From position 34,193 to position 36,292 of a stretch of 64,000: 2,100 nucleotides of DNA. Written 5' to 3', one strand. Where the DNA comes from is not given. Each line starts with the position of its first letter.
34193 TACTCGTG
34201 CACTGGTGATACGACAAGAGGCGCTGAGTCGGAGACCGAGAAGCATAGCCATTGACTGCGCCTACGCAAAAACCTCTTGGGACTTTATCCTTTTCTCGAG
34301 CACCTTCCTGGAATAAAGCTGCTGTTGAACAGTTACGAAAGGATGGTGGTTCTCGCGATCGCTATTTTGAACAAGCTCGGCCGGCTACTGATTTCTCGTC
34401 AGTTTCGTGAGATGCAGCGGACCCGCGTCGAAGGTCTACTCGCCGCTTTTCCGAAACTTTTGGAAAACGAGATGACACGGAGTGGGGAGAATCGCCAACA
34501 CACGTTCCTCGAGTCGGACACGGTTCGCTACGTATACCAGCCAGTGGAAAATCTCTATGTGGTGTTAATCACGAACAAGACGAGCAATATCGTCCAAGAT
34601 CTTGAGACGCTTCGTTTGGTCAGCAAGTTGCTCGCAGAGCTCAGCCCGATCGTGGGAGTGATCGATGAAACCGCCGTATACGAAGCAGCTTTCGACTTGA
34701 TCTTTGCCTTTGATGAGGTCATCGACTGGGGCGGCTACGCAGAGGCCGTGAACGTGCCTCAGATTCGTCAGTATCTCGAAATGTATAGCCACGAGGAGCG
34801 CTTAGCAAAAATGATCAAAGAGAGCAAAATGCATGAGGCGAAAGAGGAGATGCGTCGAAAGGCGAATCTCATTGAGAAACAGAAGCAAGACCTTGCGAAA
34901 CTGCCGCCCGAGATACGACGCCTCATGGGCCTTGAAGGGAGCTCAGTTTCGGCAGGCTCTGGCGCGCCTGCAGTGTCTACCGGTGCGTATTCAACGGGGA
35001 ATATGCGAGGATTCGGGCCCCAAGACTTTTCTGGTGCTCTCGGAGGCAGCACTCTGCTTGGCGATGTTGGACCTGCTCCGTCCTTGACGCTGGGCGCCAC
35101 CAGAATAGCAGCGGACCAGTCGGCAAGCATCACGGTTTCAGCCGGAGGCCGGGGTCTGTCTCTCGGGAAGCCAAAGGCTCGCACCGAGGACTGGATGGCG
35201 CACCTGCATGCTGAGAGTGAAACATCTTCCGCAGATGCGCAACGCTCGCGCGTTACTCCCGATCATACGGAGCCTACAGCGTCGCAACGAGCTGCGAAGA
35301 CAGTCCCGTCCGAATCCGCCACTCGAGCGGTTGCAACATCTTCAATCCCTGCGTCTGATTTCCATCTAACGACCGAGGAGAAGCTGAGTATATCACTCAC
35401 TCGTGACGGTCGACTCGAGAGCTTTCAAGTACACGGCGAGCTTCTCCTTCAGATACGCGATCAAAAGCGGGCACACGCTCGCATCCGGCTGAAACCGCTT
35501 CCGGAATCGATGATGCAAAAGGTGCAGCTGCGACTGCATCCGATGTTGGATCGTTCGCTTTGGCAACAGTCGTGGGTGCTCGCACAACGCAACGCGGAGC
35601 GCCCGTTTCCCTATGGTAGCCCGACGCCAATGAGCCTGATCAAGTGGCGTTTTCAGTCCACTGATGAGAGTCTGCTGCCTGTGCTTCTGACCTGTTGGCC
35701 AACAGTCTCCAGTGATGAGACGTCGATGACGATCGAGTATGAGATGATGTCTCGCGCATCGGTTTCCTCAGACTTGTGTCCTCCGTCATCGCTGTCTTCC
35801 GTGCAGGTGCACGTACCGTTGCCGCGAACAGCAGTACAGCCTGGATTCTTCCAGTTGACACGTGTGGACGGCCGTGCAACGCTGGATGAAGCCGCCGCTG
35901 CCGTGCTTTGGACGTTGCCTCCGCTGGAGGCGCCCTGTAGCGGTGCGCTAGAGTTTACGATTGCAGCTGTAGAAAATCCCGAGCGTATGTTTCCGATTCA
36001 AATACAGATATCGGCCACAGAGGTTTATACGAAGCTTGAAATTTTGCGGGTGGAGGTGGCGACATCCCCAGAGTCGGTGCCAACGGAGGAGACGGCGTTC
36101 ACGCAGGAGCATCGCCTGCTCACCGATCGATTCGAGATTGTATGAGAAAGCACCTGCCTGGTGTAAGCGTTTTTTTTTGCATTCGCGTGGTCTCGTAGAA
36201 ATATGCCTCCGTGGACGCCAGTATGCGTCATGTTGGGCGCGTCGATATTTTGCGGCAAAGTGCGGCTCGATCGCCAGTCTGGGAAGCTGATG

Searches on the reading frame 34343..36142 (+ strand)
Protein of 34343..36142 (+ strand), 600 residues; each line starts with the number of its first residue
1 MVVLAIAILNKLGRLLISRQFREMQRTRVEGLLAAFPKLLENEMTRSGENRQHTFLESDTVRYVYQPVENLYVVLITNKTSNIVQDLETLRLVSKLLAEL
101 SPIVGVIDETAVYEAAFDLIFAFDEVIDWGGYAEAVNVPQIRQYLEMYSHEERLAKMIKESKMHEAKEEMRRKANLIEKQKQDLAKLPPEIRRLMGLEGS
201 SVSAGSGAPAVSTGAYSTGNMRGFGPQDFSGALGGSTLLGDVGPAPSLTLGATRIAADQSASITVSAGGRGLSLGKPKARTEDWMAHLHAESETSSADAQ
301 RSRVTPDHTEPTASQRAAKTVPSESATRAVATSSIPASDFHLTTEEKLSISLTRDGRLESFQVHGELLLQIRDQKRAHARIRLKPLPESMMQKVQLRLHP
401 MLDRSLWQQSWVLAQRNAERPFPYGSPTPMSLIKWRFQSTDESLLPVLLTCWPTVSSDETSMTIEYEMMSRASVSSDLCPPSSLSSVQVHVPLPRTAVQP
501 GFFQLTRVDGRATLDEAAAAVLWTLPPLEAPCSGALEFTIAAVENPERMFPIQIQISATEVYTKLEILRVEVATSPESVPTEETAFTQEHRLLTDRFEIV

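Call 10: find_encoding_contigs(protein=window:34343-36142:+, flank=10000, max_places=6)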
Protein window:34343-36142:+ (600 aa): no gene with exactly this product is on record in the collection.

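Call 14: find_homologous_proteins(query=window:34343-36142:+, max_evalue=1e-30)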
Query window:34343-36142:+ (600 aa): 1731 proteins with E <= 1e-30 among 8000 candidates; the best 120 are listed.
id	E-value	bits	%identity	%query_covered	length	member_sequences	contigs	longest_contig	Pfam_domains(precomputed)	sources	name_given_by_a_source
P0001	0.0e+0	1312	100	100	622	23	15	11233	PF00928.27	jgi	-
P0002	4.5e-238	810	64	100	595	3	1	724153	PF00928.27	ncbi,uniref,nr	ncbi:Coatomer subunit delta [Cyanidiococcus yangmingshanensis]|uniref:Coatomer subunit delta n=1 Tax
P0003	2.3e-227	774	60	100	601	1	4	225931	PF00928.27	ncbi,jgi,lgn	jgi:hypothetical protein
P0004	4.4e-170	585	48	100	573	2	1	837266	PF00928.27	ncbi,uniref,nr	ncbi:hypothetical protein CDCA_CDCA01G0082 [Cyanidium caldarium]|uniref:Coatomer subunit delta n=1 T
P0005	5.2e-101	357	57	37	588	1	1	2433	PF00928.27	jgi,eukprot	eukprot:CAMPEP_0185847730 /NCGR_PEP_ID=MMETSP1354-20130828/2891_1 /TAXON_ID=708628 /ORGANISM="Erythr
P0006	4.5e-100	354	63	28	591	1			PF00928.27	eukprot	eukprot:TRINITY_DN549_c0_g1_i1.p1 TRINITY_DN549_c0_g1~~TRINITY_DN549_c0_g1_i1.p1 ORF type:complete l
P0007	5.1e-100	354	36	100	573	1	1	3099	PF00928.27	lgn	-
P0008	1.3e-99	353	37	100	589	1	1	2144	PF00928.27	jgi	-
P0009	4.4e-99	351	57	30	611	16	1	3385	PF00928.27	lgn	-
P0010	1.4e-98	349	50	37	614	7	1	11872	PF00928.27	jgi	-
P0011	3.7e-98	348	35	100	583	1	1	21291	PF00928.27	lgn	-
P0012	2.1e-97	345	56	37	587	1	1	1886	PF00928.27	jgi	-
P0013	3.4e-97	345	36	100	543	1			PF01217.27,PF00928.27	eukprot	eukprot:jgi/Galph1/4393/GphlegSOOS_G3111.1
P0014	4.7e-97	344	34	98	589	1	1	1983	PF00928.27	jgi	-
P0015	5.0e-97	344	57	30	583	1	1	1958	PF00928.27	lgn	-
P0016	5.9e-97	344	62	27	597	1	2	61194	PF00928.27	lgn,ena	-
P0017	1.4e-96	343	37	100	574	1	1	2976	PF00928.27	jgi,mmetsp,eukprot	mmetsp:Transcript_1200/g.2521 ORF Transcript_1200/g.2521 Transcript_1200/m.2521 type:complete len:57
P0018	3.0e-96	341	36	94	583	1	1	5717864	PF00928.27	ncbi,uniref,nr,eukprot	ncbi:Coatomer subunit delta [Porphyridium purpureum]|uniref:Coatomer subunit delta n=1 Tax=Porphyrid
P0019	3.4e-96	341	37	100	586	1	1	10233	PF00928.27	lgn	-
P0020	4.3e-96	341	59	31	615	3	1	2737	PF00928.27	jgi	jgi:coatomer subunit delta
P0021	3.1e-95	338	35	100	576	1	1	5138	PF00928.27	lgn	-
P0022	3.9e-95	338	61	27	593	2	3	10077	PF00928.27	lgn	-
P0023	4.0e-95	338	62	27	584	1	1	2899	PF00928.27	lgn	-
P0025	1.6e-94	336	36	100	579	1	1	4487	PF00928.27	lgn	-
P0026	2.8e-94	335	60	27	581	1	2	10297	PF00928.27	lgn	-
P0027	9.4e-94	333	63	27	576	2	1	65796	PF00928.27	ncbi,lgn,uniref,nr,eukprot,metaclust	ncbi:Coatomer subunit delta [Chondrus crispus]|uniref:Coatomer subunit delta n=1 Tax=Chondrus crispu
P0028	4.1e-93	331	52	40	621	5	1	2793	PF00928.27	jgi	jgi:coatomer subunit delta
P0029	4.9e-93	331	61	27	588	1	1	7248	PF00928.27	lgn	-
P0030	1.0e-92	330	62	25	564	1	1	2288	PF00928.27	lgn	-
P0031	1.5e-92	329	60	27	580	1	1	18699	PF00928.27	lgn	-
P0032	4.6e-92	328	60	27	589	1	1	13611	PF00928.27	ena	-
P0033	7.1e-92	327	35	100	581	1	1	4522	PF00928.27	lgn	-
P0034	3.8e-91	325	60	27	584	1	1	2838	PF00928.27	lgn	-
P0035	1.0e-90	323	62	25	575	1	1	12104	PF00928.27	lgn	-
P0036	1.8e-90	322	60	27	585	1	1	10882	PF00928.27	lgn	-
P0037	1.9e-90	322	60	27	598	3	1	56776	PF00928.27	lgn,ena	-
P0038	2.9e-90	322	62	28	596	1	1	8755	PF00928.27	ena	-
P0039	3.1e-90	322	60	27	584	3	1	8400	PF00928.27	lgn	-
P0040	4.0e-90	321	36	100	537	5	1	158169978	PF00928.27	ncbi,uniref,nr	ncbi:unnamed protein product [Lactuca saligna]|uniref:Coatomer subunit delta n=1 Tax=Lactuca saligna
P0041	8.6e-90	320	36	100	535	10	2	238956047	PF00928.27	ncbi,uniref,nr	ncbi:coatomer subunit delta-2 [Lactuca sativa]|uniref:coatomer subunit delta-2 n=1 Tax=Lactuca sativ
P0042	1.0e-89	320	36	100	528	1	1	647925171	PF00928.27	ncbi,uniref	ncbi:coatomer subunit delta-2-like [Rutidosis leptorrhynchoides]|uniref:coatomer subunit delta-2-lik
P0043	2.2e-89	319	55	30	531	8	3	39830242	PF00928.27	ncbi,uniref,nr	ncbi:hypothetical protein I3843_10G061800 [Carya illinoinensis]|uniref:Coatomer subunit delta n=1 Ta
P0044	2.7e-89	319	37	100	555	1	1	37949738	PF00928.27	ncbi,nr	ncbi:hypothetical protein I3843_10G061800 [Carya illinoinensis]|nr:hypothetical protein I3843_10G061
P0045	4.8e-89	318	36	100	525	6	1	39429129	PF00928.27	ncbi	ncbi:unnamed protein product [Amaranthus hypochondriacus]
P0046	6.3e-89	317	37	100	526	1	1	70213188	PF00928.27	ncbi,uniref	ncbi:coatomer subunit delta-like [Tasmannia lanceolata]|uniref:coatomer subunit delta-like n=1 Tax=T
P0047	8.8e-89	317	58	27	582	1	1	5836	PF00928.27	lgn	-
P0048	1.2e-88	316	35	100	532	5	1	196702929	PF01217.27,PF00928.27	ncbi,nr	ncbi:putative Longin-like domain superfamily, AP complex, mu/sigma subunit, coatomer delta subunit [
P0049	1.4e-88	316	53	31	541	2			PF01217.27,PF00928.27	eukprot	eukprot:Colp12_sorted_trinity150504_noHs@6283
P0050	2.1e-88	316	36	100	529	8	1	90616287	PF00928.27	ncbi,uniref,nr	ncbi:hypothetical protein L1987_45875 [Smallanthus sonchifolius]|uniref:Uncharacterized protein n=1 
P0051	2.1e-88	316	36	100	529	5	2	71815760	PF00928.27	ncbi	ncbi:hypothetical protein Droror1_Dr00024832 [Drosera rotundifolia]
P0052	2.3e-88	315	36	100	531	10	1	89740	PF00928.27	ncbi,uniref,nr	ncbi:coatomer subunit delta [Prunus yedoensis var. nudiflora]|uniref:Coatomer subunit delta n=1 Tax=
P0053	2.9e-88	315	35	100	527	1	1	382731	PF00928.27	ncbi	ncbi:Coatomer subunit delta-1 [Bienertia sinuspersici]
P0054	3.1e-88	315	35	100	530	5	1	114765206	PF00928.27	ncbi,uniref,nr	ncbi:PREDICTED: coatomer subunit delta-like [Nicotiana attenuata]|uniref:coatomer subunit delta-like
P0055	4.2e-88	315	35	100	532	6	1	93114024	PF00928.27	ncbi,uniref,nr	ncbi:hypothetical protein E3N88_33087 [Mikania micrantha]|uniref:Coatomer subunit delta n=1 Tax=Mika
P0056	4.9e-88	314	35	100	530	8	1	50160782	PF00928.27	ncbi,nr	ncbi:hypothetical protein BT93_E2687 [Corymbia citriodora subsp. variegata]|nr:hypothetical protein 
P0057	5.7e-88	314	36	100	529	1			PF00928.27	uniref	uniref:Coatomer subunit delta n=1 Tax=Kalanchoe fedtschenkoi TaxID=63787 RepID=A0A7N0TBE8_KALFE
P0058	5.8e-88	314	37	100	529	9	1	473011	PF00928.27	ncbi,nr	ncbi:hypothetical protein MKX01_021463 [Papaver californicum]|nr:hypothetical protein MKX01_021463 [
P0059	5.8e-88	314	35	100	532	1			PF00928.27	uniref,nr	uniref:coatomer subunit delta-2-like n=1 Tax=Erigeron canadensis TaxID=72917 RepID=UPI001CB8D6B5|nr:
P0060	7.0e-88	314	36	100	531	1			PF00928.27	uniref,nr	uniref:coatomer subunit delta-2-like n=1 Tax=Erigeron canadensis TaxID=72917 RepID=UPI001CB8F412|nr:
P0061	7.1e-88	314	35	100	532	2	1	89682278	PF00928.27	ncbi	ncbi:hypothetical protein R6Q57_003950 [Mikania cordata]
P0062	7.4e-88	314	56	31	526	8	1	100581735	PF00928.27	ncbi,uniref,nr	ncbi:hypothetical protein NE237_012532 [Protea cynaroides]|uniref:Coatomer subunit delta n=1 Tax=Pro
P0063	7.4e-88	314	36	100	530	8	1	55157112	PF00928.27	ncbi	ncbi:unnamed protein product [Rhodiola kirilowii]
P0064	8.4e-88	314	37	100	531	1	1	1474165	PF00928.27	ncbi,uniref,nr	ncbi:Clathrin adaptor [Macleaya cordata]|uniref:Coatomer subunit delta n=1 Tax=Macleaya cordata TaxI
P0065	8.5e-88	314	36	100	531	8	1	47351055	PF00928.27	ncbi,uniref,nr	ncbi:hypothetical protein I3842_05G047500 [Carya illinoinensis]|uniref:Coatomer subunit delta n=2 Ta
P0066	9.2e-88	313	37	100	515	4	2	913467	PF00928.27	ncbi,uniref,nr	ncbi:COPD1 [Auxenochlorella protothecoides x Auxenochlorella symbiontica]|uniref:Coatomer subunit de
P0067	1.1e-87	313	35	100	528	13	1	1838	PF00928.27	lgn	-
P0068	1.1e-87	313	35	100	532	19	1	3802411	PF00928.27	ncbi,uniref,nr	ncbi:coatomer subunit delta-like [Cucurbita maxima]|uniref:Coatomer subunit delta n=1 Tax=Cucurbita 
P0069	1.3e-87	313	35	100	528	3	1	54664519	PF00928.27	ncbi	ncbi:Coatomer subunit delta-1 [Linum grandiflorum]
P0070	1.6e-87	313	35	100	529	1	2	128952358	PF00928.27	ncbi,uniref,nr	ncbi:coatomer subunit delta-like [Gossypium arboreum]|uniref:Coatomer subunit delta n=1 Tax=Gossypiu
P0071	1.7e-87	313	34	100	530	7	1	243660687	PF00928.27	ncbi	ncbi:unnamed protein product [Victoria cruziana]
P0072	2.0e-87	312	35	100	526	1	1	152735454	PF00928.27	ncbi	ncbi:hypothetical protein Dimus_012247 [Dionaea muscipula]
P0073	2.2e-87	312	35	100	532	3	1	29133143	PF00928.27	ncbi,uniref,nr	ncbi:coatomer subunit delta-like [Cynara cardunculus var. scolymus]|uniref:coatomer subunit delta-li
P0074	2.9e-87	312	35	100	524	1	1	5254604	PF00928.27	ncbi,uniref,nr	ncbi:coatomer subunit delta-like [Chenopodium quinoa]|uniref:coatomer subunit delta-like n=1 Tax=Che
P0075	3.0e-87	312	36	95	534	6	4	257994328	PF00928.27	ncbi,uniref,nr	ncbi:coatomer subunit delta isoform X1 [Capsicum chacoense]|uniref:coatomer subunit delta isoform X1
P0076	3.1e-87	312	36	95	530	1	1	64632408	PF00928.27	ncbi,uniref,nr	ncbi:hypothetical protein K7X08_009156 [Anisodus acutangulus]|uniref:Coatomer subunit delta n=1 Tax=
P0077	3.4e-87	312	35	100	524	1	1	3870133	PF00928.27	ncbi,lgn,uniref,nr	ncbi:coatomer subunit delta-like [Chenopodium quinoa]|uniref:Coatomer subunit delta n=1 Tax=Chenopod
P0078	3.5e-87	312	36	100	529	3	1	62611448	PF00928.27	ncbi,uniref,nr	ncbi:hypothetical protein ES319_D01G157500v1 [Gossypium barbadense]|uniref:Coatomer subunit delta n=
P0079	3.7e-87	311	35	100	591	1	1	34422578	PF00928.27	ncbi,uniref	ncbi:unnamed protein product [Citrullus colocynthis]|uniref:Coatomer subunit delta n=1 Tax=Citrullus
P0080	3.7e-87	311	35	100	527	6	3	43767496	PF00928.27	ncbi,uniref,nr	ncbi:hypothetical protein SCA6_005736 [Theobroma cacao]|uniref:Coatomer subunit delta n=2 Tax=Theobr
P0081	3.7e-87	311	35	100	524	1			PF00928.27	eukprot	eukprot:TRINITY_DN12591_c0_g1_i1.p1 TRINITY_DN12591_c0_g1~~TRINITY_DN12591_c0_g1_i1.p1 ORF type:comp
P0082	4.3e-87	311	36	100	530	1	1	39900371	PF00928.27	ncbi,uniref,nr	ncbi:coatomer subunit delta-like [Juglans microcarpa x Juglans regia]|uniref:coatomer subunit delta-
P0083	4.5e-87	311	37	95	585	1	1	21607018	PF00928.27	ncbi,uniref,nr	ncbi:hypothetical protein Nepgr_015027 [Nepenthes gracilis]|uniref:Coatomer subunit delta n=1 Tax=Ne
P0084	5.3e-87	311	36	100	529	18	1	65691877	PF00928.27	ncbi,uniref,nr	ncbi:hypothetical protein E1A91_D01G163800v1 [Gossypium mustelinum]|uniref:Coatomer subunit delta n=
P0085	6.1e-87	311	55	30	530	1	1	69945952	PF00928.27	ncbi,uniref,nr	ncbi:LOW QUALITY PROTEIN: coatomer subunit delta-like [Benincasa hispida]|uniref:LOW QUALITY PROTEIN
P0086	9.0e-87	310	36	100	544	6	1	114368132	PF01217.27,PF00928.27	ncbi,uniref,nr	ncbi:hypothetical protein Ahy_A02g007553 [Arachis hypogaea]|uniref:Coatomer subunit delta n=1 Tax=Ar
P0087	9.2e-87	310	36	100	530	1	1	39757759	PF00928.27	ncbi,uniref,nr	ncbi:hypothetical protein F2P56_029130 [Juglans regia]|uniref:Coatomer subunit delta n=2 Tax=Juglans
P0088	9.2e-87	310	37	95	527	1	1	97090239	PF00928.27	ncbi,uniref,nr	ncbi:coatomer subunit delta [Malania oleifera]|uniref:coatomer subunit delta n=1 Tax=Malania oleifer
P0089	9.4e-87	310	36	94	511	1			PF00928.27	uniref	uniref:Coatomer subunit delta n=1 Tax=Chenopodium quinoa TaxID=63459 RepID=A0A803LEH3_CHEQI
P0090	1.1e-86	310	35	100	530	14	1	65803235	PF00928.27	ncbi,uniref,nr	ncbi:coatomer subunit delta-like [Cicer arietinum]|uniref:Coatomer subunit delta n=1 Tax=Cicer ariet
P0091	1.1e-86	310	36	100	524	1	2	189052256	PF00928.27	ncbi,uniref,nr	ncbi:hypothetical protein SOVF_145510 [Spinacia oleracea]|uniref:Coatomer subunit delta n=1 Tax=Spin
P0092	1.2e-86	310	33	100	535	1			PF00928.27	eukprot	eukprot:GILI01005802.1.p1 GENE.GILI01005802.1~~GILI01005802.1.p1 ORF type:complete len:536 (-),score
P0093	1.2e-86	310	35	100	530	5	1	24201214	PF01217.27,PF00928.27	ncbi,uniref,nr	ncbi:hypothetical protein L6164_031730 [Bauhinia variegata]|uniref:Uncharacterized protein n=1 Tax=B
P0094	1.2e-86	310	35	100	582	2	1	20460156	PF00928.27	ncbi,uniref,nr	ncbi:hypothetical protein MLD38_021026 [Melastoma candidum]|uniref:Uncharacterized protein n=1 Tax=M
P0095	1.6e-86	309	35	100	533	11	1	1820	PF00928.27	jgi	-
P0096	1.7e-86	309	36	95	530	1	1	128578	PF00928.27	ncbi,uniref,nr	ncbi:hypothetical protein HAX54_035591 [Datura stramonium]|uniref:Coatomer subunit delta n=1 Tax=Dat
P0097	1.7e-86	309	35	100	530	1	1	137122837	PF00928.27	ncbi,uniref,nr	ncbi:hypothetical protein K2173_020442 [Erythroxylum novogranatense]|uniref:Coatomer subunit delta n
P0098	1.9e-86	309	35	100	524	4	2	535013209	PF00928.27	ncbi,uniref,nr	ncbi:unnamed protein product [Lathyrus oleraceus]|uniref:Coatomer subunit delta n=1 Tax=Pisum sativu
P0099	1.9e-86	309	36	100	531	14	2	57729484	PF00928.27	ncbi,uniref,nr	ncbi:coatomer subunit delta-like [Quercus robur]|uniref:Coatomer subunit delta n=1 Tax=Quercus lobat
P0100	2.0e-86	309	35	100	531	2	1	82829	PF00928.27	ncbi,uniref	ncbi:coatomer subunit delta-like [Bidens hawaiensis]|uniref:coatomer subunit delta-like n=1 Tax=Bide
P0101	2.1e-86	309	35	100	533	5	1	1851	PF00928.27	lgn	-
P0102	2.1e-86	309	36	100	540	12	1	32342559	PF00928.27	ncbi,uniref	ncbi:hypothetical protein V6N12_006345 [Hibiscus sabdariffa]|uniref:Coatomer subunit delta n=1 Tax=H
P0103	2.3e-86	309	36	100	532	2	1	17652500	PF00928.27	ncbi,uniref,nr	ncbi:coatomer subunit delta-like [Mangifera indica]|uniref:coatomer subunit delta-like n=1 Tax=Mangi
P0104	2.4e-86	309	35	100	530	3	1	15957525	PF00928.27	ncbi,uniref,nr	ncbi:coatomer subunit delta-like [Olea europaea subsp. europaea]|uniref:Coatomer subunit delta n=2 T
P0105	2.5e-86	309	35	100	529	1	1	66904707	PF00928.27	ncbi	ncbi:hypothetical protein V6Z12_D01G163400 [Gossypium hirsutum]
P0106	2.5e-86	309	36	98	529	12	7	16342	PF00928.27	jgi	jgi:hypothetical protein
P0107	2.7e-86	309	36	95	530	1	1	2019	PF00928.27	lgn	-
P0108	2.8e-86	309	35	100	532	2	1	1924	PF00928.27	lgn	-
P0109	4.7e-86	308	31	56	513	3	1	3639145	PF01217.27,PF00928.27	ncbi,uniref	ncbi:coatomer subunit delta-like [Diadema antillarum]|uniref:coatomer subunit delta-like n=1 Tax=Dia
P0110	4.8e-86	308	36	100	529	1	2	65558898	PF00928.27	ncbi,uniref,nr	ncbi:hypothetical protein ERO13_D01G132400v2 [Gossypium hirsutum]|uniref:Coatomer subunit delta n=1 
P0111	5.2e-86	308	35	100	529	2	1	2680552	PF00928.27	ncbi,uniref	ncbi:coatomer subunit delta-2-like [Bidens hawaiensis]|uniref:coatomer subunit delta-2-like n=1 Tax=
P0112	5.3e-86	308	35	100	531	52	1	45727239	PF00928.27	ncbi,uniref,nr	ncbi:coatomer subunit delta [Vigna radiata var. radiata]|uniref:Coatomer subunit delta n=1 Tax=Vigna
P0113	5.4e-86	308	36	100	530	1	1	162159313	PF00928.27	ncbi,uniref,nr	ncbi:coatomer subunit delta-like [Impatiens glandulifera]|uniref:coatomer subunit delta-like n=1 Tax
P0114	6.3e-86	307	35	100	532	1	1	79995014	PF00928.27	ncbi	ncbi:hypothetical protein vseg_012050 [Gypsophila vaccaria]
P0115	6.4e-86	307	37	95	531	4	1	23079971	PF00928.27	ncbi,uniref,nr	ncbi:clathrin adaptor complexes medium subunit family protein [Prunus dulcis]|uniref:Coatomer subuni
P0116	6.7e-86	307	36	100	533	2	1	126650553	PF00928.27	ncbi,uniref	ncbi:hypothetical protein RND81_14G086800 [Saponaria officinalis]|uniref:Coatomer subunit delta n=1 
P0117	7.6e-86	307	36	100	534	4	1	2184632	PF00928.27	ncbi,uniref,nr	ncbi:coatomer subunit delta-like isoform X1 [Carica papaya]|uniref:coatomer subunit delta-like isofo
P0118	9.0e-86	307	36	100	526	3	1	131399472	PF00928.27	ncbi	ncbi:hypothetical protein UlMin_037461 [Ulmus minor]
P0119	1.2e-85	306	35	100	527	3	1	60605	PF00928.27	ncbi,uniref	ncbi:vesicle coat protein [Lithospermum erythrorhizon]|uniref:Coatomer subunit delta n=1 Tax=Lithosp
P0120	1.3e-85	306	35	100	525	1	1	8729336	PF00928.27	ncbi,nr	ncbi:hypothetical protein LUZ60_011090 [Juncus effusus]|nr:hypothetical protein LUZ60_011090 [Juncus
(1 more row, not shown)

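Call 16: find_encoding_contigs(protein=P0001, flank=10000, max_places=10)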
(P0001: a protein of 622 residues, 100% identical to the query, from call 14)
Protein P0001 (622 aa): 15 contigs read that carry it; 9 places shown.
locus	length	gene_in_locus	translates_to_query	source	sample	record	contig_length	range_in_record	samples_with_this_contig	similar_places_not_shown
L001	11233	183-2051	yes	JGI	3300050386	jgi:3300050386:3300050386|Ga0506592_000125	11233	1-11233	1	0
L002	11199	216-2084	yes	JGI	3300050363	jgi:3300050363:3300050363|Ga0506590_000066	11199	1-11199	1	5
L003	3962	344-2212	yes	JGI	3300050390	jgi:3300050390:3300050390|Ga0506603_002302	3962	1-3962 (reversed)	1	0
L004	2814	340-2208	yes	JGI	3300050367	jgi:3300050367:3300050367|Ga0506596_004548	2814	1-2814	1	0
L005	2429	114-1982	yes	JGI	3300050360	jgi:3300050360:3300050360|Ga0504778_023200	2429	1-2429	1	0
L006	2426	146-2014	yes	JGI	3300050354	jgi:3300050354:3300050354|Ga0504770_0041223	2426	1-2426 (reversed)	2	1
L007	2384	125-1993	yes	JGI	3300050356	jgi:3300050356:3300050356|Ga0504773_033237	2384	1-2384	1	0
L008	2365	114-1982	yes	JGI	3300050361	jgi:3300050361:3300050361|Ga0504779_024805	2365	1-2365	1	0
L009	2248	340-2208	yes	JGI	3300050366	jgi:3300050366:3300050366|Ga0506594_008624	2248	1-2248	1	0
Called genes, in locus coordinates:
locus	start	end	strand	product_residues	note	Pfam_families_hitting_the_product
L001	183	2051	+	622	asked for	PF00928:Adap_comp_sub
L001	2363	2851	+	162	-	-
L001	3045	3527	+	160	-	-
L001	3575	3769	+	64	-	-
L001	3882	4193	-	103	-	-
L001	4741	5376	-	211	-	PF13576:Pentapeptide_3 (faint), PF13599:Pentapeptide_4, PF00805:Pentapeptide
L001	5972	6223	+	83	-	-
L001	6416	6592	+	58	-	-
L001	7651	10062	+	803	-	PF03715:Noc2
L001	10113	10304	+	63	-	-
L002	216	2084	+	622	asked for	PF00928:Adap_comp_sub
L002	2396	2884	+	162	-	-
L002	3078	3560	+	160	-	-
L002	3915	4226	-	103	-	-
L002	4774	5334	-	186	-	PF13576:Pentapeptide_3 (faint), PF13599:Pentapeptide_4, PF00805:Pentapeptide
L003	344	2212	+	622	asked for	PF00928:Adap_comp_sub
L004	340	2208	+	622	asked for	PF00928:Adap_comp_sub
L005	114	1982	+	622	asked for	PF00928:Adap_comp_sub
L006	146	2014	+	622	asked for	PF00928:Adap_comp_sub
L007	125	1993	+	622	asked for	PF00928:Adap_comp_sub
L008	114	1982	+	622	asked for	PF00928:Adap_comp_sub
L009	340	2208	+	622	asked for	PF00928:Adap_comp_sub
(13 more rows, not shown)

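Call 17: find_encoding_contigs(protein=P0002, flank=10000, max_places=3)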
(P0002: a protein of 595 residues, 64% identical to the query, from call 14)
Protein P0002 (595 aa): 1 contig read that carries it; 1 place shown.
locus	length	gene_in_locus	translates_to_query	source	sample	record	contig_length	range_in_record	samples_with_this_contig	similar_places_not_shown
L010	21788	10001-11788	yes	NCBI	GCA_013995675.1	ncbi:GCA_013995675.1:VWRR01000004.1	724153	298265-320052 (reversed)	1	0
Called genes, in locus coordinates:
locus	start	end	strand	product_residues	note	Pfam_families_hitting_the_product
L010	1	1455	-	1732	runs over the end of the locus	PF21041:XMAP215_CLASP_TOG, PF24492:HEAT_ECM29 (faint), PF24987:HEAT_EF3_N (faint)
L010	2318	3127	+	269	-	PF10584:Proteasome_A_N, PF00227:Proteasome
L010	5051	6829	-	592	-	PF03715:Noc2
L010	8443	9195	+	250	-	PF00805:Pentapeptide (weak), PF13576:Pentapeptide_3 (faint), PF13599:Pentapeptide_4, PF00805:Pentapeptide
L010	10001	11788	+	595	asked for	PF00928:Adap_comp_sub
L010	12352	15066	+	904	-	-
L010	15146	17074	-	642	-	PF02373:JmjC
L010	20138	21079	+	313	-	PF24814:WD40_Prp19, PF25175:Beta-prop_WDR5 (weak)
